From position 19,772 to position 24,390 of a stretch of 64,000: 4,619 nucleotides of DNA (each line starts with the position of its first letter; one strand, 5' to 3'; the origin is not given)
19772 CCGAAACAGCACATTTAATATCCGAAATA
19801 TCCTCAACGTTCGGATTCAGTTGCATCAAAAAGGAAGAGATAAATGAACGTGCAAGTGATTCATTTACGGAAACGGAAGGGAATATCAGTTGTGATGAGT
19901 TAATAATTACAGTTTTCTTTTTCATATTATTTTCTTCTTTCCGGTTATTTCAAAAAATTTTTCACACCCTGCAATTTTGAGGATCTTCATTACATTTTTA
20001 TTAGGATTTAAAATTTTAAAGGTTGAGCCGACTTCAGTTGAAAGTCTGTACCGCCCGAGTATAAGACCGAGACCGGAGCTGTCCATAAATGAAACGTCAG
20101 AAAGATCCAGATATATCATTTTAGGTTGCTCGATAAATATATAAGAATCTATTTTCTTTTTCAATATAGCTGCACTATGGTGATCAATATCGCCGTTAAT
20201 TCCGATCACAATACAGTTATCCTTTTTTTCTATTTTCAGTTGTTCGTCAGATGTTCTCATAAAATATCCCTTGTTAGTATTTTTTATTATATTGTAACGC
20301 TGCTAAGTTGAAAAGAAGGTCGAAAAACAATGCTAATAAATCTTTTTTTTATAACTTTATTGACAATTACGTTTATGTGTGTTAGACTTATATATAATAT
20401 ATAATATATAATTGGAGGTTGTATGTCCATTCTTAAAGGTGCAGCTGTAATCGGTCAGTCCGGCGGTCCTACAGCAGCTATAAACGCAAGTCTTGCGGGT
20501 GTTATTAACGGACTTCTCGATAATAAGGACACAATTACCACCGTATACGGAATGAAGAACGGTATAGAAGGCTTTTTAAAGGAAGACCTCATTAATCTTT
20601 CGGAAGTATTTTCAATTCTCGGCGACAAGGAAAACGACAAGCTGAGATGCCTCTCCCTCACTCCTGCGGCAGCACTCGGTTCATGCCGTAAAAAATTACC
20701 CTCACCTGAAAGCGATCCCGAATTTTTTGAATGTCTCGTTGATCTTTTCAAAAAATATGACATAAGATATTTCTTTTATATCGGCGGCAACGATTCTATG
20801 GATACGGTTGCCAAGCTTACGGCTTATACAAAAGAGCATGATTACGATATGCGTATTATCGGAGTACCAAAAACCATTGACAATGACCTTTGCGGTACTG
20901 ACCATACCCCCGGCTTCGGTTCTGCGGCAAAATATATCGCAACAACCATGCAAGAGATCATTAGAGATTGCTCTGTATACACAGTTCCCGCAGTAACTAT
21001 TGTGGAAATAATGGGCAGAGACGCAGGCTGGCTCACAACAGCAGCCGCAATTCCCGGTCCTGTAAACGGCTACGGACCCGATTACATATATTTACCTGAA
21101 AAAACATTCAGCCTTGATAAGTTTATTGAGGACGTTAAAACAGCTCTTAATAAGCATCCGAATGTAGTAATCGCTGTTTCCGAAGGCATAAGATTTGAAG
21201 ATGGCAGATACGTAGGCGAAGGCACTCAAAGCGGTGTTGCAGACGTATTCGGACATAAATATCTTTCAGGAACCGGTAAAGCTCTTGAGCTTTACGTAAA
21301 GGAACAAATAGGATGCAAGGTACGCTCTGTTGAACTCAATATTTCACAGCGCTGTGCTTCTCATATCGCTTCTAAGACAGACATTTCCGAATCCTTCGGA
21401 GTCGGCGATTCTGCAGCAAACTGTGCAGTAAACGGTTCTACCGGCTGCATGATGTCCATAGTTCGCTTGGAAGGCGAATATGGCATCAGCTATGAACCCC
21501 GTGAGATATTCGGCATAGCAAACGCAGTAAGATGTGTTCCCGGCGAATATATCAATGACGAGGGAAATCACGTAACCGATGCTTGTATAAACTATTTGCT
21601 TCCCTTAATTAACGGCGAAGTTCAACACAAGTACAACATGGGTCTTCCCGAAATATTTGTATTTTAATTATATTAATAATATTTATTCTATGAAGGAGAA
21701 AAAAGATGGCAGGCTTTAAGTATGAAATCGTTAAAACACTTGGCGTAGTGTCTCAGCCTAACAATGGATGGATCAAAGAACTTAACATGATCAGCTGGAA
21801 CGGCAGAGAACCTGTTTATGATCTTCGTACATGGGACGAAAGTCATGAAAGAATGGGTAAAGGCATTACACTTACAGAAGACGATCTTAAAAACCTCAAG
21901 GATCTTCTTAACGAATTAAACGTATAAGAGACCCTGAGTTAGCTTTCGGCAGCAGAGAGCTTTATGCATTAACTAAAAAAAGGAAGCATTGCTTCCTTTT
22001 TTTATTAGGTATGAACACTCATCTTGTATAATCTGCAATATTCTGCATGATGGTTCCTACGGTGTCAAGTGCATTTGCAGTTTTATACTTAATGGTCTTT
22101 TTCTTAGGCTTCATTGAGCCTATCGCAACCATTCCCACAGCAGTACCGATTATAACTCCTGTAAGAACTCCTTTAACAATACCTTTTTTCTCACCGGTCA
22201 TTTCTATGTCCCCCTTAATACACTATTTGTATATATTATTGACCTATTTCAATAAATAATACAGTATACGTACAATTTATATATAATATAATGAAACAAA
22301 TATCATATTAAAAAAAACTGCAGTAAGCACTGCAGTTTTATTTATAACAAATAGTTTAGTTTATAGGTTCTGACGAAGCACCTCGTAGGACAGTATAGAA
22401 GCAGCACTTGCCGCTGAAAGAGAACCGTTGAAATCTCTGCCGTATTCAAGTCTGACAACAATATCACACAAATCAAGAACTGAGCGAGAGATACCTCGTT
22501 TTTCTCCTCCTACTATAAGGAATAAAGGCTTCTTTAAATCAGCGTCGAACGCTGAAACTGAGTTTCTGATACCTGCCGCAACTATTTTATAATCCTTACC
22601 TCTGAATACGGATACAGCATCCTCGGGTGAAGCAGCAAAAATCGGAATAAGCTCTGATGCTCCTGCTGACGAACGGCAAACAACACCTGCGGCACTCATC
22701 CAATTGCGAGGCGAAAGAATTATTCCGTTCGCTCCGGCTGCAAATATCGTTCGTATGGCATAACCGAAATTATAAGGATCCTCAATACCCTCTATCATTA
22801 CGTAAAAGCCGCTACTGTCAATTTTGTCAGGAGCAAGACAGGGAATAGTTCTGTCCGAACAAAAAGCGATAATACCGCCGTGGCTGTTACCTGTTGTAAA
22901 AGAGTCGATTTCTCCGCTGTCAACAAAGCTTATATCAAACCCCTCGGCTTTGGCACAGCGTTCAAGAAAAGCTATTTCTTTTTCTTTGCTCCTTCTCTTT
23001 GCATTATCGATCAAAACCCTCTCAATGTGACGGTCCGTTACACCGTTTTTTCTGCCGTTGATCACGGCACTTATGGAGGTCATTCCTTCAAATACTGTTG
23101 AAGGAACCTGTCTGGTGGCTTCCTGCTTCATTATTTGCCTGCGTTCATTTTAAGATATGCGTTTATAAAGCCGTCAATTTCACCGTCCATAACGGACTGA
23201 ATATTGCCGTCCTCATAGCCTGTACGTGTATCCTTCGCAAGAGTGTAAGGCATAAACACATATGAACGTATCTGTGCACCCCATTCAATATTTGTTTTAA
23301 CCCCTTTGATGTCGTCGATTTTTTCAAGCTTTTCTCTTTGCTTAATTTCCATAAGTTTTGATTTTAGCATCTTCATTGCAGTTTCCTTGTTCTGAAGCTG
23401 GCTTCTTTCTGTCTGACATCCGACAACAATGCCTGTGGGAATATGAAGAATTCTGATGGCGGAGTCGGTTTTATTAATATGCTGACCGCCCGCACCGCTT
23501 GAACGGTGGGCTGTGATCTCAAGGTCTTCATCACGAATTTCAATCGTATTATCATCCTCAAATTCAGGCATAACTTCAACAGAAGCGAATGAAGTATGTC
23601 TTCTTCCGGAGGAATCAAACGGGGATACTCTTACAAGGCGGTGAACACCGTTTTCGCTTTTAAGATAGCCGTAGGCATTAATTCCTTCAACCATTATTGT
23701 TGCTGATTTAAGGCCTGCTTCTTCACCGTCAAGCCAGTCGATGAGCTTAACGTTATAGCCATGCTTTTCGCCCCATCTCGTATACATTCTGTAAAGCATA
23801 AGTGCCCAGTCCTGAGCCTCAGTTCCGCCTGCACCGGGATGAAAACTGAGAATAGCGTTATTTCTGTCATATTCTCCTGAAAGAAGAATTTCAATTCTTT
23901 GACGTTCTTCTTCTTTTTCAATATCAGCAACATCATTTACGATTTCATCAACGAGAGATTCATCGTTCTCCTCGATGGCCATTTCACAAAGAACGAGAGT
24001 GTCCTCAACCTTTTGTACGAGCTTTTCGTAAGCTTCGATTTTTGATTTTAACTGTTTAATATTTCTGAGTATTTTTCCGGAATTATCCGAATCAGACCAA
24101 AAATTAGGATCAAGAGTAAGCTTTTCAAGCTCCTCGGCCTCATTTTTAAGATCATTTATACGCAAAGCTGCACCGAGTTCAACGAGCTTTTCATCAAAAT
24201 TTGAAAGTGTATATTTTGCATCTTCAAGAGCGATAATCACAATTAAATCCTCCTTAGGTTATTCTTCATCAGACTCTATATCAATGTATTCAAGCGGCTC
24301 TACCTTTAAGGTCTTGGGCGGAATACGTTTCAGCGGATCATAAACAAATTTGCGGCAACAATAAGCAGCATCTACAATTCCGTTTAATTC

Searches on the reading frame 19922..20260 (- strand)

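Call 3: search_protein_families(library=pfam, proteins=[window:19922-20260:-], max_evalue=0.01)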
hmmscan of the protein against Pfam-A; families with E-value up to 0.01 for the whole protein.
window:19922-20260:- (112 aa): 2 families
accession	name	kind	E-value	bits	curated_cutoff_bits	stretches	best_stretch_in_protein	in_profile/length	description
PF01740.26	STAS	-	1.1e-19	70.6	22.6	1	8-105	2-99/106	STAS domain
PF13466.11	STAS_2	-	1.7e-08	34.9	29.2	1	21-98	3-78/80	STAS domain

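Call 4: search_protein_families(library=ncbifam, proteins=[window:19922-20260:-], max_evalue=0.01)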
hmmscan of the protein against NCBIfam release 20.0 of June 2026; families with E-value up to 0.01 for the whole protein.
window:19922-20260:- (112 aa): 5 families
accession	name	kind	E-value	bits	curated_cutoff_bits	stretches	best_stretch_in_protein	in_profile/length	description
TIGR02886.1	spore_II_AA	equivalog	3.9e-25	87.9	114.75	1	9-107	2-100/106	anti-sigma F factor antagonist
TIGR00377.1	ant_ant_sig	superfamily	1.6e-24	85.9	53.45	1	7-106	4-103/108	anti-sigma factor antagonist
NF045506.1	antisigant_RssC_Pseudo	equivalog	0.00014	21.7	250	1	7-108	5-107/159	anti-sigma factor antagonist RssC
TIGR00815.1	sulP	subfamily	0.0032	16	380.45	1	16-101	457-551/565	sulfate permease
NF033618.0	mlaB_1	equivalog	0.0067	16.8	90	1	8-95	3-84/94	lipid asymmetry maintenance protein MlaB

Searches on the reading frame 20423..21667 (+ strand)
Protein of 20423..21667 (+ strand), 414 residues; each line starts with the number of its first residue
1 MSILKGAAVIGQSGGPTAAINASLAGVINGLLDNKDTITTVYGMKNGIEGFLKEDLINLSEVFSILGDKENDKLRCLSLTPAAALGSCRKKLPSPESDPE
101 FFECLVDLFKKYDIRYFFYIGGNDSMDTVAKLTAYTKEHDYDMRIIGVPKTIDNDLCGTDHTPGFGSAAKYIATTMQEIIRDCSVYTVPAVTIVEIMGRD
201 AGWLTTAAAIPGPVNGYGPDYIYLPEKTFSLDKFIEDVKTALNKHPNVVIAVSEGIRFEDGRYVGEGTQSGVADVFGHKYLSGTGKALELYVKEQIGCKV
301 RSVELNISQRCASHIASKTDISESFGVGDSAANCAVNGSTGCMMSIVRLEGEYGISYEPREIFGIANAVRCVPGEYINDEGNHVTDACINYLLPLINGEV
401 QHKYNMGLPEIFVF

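Call 3: search_protein_families(library=pfam, proteins=[window:20423-21667:+], max_evalue=0.01)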
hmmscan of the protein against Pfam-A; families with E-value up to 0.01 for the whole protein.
window:20423-21667:+ (414 aa): 1 family
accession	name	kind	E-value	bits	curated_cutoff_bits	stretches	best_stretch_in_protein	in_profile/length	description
PF00365.25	PFK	-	2.6e-54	184.9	30.9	1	9-311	3-255/277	Phosphofructokinase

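Call 4: search_protein_families(library=ncbifam, proteins=[window:20423-21667:+], max_evalue=0.01)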
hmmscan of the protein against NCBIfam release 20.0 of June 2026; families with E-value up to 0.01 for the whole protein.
window:20423-21667:+ (414 aa): 11 families
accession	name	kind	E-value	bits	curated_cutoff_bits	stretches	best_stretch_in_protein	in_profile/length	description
NF010675.0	PRK14072.1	subfamily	1.5e-141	471.9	273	1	5-412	3-402/416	diphosphate--fructose-6-phosphate 1-phosphotransferase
TIGR02483.1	PFK_mixed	subfamily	2.2e-40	138.7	430.55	1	12-345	6-310/325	phosphofructokinase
NF002872.1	PRK03202.1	subfamily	7.7e-38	130.3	253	1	12-346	7-290/323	ATP-dependent 6-phosphofructokinase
NF005301.0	PRK06830.1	equivalog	3.1e-27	95.1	400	1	10-347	86-403/445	ATP-dependent 6-phosphofructokinase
NF010674.0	PRK14071.1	equivalog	3.6e-25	88.6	544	1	12-328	11-305/360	ATP-dependent 6-phosphofructokinase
NF005121.0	PRK06555.1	equivalog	1.1e-24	87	395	2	109-209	108-207/404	pyrophosphate--fructose-6-phosphate 1-phosphotransferase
TIGR02482.1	PFKA_ATP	equivalog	1.4e-24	86.7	371.35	1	12-256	6-223/301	6-phosphofructokinase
NF005482.0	PRK07085.1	subfamily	5.6e-18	64.8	446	1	13-208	81-263/558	diphosphate--fructose-6-phosphate 1-phosphotransferase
NF041103.1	PFKA_PPi_Ttgales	equivalog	2.2e-16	59.9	550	1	13-205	6-182/407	diphosphate--fructose-6-phosphate 1-phosphotransferase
TIGR02478.1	6PF1K_euk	equivalog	2.4e-16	59.1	708.4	1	12-242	396-602/744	6-phosphofructokinase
TIGR02477.1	PFKA_PPi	equivalog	8.4e-16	57.5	587.95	1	13-209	75-258/539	diphosphate--fructose-6-phosphate 1-phosphotransferase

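Call 83: list_cluster_members(proteins=[window:20423-21667:+, window:39530-40870:+, window:23131-24240:-, window:5273-6451:+, window:12727-18369:+, P0001, P0292, P0004, P0124])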
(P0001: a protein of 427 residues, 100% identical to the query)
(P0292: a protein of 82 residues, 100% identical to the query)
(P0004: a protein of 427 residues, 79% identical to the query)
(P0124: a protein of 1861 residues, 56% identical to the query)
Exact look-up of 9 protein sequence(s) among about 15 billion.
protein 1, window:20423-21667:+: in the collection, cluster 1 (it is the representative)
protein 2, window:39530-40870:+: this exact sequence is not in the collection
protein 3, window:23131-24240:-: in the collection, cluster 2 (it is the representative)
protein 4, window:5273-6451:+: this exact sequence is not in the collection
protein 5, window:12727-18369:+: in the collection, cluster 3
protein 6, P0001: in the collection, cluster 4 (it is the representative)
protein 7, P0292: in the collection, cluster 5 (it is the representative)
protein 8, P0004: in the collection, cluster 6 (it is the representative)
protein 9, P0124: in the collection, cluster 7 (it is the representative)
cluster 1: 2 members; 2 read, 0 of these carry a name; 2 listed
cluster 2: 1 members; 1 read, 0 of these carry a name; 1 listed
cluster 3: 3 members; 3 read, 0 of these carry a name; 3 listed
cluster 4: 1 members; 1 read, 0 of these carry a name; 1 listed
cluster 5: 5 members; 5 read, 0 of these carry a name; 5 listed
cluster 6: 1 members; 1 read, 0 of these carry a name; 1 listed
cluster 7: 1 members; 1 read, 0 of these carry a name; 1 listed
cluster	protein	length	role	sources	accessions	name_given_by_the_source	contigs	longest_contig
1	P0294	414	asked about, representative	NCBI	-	-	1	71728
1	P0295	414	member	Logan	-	-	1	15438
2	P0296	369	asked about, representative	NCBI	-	-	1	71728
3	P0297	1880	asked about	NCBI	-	-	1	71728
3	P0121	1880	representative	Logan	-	-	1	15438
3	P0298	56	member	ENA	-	-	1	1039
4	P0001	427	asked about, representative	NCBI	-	-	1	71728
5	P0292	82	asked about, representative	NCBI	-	-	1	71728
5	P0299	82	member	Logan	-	-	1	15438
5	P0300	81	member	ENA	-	-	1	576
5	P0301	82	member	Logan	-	-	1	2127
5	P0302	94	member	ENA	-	-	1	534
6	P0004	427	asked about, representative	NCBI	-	-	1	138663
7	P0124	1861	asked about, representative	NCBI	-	-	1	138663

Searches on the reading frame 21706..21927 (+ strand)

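Call 24: search_protein_families(library=pfam, proteins=[window:21706-21927:+], max_evalue=0.001)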
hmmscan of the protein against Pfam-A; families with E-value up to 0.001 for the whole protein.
window:21706-21927:+ (73 aa): 1 family
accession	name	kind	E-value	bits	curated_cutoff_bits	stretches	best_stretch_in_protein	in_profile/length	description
PF02229.22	PC4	-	3.4e-11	42.9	25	1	20-66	3-51/52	Transcriptional Coactivator p15 (PC4)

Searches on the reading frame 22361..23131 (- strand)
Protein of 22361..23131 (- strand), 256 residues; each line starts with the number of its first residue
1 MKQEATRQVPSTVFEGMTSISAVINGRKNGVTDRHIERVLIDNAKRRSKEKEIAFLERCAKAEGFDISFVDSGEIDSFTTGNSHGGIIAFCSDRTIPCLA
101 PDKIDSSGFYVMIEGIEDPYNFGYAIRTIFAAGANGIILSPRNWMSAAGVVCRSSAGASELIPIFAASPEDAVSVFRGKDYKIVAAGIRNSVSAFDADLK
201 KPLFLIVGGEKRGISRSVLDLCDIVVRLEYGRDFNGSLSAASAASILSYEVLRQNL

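Call 24: search_protein_families(library=pfam, proteins=[window:22361-23131:-], max_evalue=0.001)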
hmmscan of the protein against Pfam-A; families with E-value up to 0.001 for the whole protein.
window:22361-23131:- (256 aa): 1 family
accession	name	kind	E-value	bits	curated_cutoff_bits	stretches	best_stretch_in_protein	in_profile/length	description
PF00588.24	SpoU_methylase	-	6.9e-23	81.8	29.7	1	109-249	2-142/142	SpoU rRNA Methylase family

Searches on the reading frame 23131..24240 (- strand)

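Call 24: search_protein_families(library=pfam, proteins=[window:23131-24240:-], max_evalue=0.001)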
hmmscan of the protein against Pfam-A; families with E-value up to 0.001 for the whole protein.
window:23131-24240:- (369 aa): 2 families
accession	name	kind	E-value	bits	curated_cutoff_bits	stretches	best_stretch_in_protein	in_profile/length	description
PF03462.23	PCRF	-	1.8e-58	198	24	1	31-221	1-194/194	PCRF domain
PF00472.26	RF-1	-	2.5e-39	134.3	35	1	230-339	2-116/116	RF-1 domain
